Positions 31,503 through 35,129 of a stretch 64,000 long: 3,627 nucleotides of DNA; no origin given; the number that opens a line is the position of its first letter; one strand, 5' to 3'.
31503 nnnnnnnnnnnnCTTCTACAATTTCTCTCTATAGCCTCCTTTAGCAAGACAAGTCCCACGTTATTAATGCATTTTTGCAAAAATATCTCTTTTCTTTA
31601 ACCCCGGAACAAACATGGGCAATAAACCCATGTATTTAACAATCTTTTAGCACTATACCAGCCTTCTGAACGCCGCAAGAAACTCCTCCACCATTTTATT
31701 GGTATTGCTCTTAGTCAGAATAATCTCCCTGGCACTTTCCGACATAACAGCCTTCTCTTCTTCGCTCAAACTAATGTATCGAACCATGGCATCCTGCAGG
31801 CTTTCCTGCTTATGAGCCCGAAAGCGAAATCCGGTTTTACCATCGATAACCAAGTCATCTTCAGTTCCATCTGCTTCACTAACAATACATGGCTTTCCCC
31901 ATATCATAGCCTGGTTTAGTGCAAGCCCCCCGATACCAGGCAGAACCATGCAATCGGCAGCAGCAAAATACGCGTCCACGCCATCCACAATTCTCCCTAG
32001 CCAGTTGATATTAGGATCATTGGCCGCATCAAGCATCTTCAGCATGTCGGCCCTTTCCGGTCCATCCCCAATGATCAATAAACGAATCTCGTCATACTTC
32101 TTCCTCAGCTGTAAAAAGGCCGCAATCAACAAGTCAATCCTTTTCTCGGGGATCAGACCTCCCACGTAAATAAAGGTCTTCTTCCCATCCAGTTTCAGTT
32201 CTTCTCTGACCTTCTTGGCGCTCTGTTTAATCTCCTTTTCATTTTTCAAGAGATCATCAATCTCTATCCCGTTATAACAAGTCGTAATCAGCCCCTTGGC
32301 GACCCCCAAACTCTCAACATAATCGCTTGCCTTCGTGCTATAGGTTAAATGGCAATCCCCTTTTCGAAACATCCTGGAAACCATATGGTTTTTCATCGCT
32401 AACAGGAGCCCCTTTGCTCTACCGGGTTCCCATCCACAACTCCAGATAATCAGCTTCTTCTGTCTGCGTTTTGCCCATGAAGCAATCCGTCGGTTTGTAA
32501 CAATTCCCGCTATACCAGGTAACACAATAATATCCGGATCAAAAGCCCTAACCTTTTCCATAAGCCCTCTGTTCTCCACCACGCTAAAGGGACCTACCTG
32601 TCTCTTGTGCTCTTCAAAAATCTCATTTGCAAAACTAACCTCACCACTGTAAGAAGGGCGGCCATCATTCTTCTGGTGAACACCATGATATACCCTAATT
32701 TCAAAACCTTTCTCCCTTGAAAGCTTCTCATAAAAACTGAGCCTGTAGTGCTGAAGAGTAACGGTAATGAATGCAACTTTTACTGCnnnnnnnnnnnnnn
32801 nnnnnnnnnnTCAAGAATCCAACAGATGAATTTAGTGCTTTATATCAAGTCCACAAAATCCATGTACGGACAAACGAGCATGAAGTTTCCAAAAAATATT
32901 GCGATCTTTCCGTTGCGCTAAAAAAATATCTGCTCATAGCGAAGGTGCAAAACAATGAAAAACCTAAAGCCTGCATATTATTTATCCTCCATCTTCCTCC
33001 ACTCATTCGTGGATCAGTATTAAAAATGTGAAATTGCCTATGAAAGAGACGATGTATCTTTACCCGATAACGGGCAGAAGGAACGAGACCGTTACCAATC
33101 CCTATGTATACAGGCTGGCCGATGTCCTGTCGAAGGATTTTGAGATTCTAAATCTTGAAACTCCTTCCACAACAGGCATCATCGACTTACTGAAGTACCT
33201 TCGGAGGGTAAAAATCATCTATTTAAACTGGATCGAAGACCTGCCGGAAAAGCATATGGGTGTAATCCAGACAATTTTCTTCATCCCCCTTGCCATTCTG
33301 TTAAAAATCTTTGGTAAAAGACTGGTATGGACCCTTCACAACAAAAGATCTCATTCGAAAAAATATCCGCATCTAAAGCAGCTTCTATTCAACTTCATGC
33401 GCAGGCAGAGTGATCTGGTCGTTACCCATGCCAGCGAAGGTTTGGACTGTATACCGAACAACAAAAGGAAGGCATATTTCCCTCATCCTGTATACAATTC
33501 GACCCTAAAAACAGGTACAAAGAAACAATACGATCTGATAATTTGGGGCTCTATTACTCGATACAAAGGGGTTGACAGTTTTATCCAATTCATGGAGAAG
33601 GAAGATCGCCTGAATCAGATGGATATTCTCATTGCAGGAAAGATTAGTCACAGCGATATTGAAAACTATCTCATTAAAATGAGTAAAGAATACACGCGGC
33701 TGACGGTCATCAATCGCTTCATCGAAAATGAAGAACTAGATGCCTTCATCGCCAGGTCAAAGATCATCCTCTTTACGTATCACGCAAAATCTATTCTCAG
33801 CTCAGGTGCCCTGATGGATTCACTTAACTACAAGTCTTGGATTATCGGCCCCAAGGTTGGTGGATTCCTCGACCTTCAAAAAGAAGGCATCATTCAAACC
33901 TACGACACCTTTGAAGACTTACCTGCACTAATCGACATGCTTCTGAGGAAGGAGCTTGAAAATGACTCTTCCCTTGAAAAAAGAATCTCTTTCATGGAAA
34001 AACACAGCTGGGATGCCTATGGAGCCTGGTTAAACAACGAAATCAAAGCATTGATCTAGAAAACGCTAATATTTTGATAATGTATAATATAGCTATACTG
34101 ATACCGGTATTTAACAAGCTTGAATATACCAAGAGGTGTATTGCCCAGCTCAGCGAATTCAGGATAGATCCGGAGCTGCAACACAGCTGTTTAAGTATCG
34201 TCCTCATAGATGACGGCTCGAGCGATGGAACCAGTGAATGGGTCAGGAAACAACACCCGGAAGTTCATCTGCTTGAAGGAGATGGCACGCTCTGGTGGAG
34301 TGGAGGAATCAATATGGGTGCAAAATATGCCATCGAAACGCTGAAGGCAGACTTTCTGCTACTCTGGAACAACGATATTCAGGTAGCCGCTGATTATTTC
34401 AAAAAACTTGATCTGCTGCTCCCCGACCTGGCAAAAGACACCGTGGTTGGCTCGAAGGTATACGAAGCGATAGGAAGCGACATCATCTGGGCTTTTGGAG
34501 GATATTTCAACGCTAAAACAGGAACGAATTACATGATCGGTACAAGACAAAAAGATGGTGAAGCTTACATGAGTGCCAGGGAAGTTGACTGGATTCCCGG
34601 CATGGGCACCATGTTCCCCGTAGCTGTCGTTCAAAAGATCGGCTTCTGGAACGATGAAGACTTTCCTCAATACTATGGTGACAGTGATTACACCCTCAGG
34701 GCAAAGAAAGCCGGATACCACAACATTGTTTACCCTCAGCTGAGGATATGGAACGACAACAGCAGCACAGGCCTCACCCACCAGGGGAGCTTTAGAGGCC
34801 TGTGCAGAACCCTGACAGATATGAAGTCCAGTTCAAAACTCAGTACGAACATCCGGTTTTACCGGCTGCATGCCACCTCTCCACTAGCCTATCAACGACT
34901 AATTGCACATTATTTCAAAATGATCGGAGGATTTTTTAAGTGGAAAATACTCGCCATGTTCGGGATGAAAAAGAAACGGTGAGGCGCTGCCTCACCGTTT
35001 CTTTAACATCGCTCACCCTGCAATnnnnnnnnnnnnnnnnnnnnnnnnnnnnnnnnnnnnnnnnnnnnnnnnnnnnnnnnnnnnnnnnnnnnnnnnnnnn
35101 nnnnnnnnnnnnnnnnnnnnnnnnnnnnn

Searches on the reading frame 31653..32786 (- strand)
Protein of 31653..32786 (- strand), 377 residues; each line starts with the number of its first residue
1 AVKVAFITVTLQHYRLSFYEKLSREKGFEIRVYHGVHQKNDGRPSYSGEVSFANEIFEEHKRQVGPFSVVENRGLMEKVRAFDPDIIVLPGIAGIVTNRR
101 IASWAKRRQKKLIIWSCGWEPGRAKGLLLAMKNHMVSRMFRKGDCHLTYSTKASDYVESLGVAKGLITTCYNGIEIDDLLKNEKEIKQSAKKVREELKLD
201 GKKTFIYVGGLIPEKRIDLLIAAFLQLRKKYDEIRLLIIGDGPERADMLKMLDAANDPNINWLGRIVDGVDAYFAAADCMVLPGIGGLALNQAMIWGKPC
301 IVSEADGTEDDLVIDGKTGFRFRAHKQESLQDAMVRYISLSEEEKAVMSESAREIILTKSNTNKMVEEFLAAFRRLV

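Call 48: search_protein_families(library=pfam, proteins=[window:31653-32786:-], max_evalue=0.0001)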
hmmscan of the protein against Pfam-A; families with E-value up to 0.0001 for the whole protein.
window:31653-32786:- (377 aa): 3 families
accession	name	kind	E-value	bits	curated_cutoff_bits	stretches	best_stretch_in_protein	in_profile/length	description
PF00534.26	Glycos_transf_1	-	5e-26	91.7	26.4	1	194-354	7-171/172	Glycosyl transferases group 1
PF13692.12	Glyco_trans_1_4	-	9.9e-24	84.7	27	1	203-338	2-140/142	Glycosyl transferases group 1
PF13439.12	Glyco_transf_4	-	8.7e-05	23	28.5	0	26-177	18-169/170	Glycosyltransferase Family 4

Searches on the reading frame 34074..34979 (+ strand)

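Call 48: search_protein_families(library=pfam, proteins=[window:34074-34979:+], max_evalue=0.0001)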
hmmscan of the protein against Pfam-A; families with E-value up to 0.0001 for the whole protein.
window:34074-34979:+ (302 aa): 1 family
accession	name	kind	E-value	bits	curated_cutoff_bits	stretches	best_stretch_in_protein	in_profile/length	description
PF00535.33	Glycos_transf_2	-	3.2e-12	47.1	23.3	1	8-139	2-126/168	Glycosyl transferase family 2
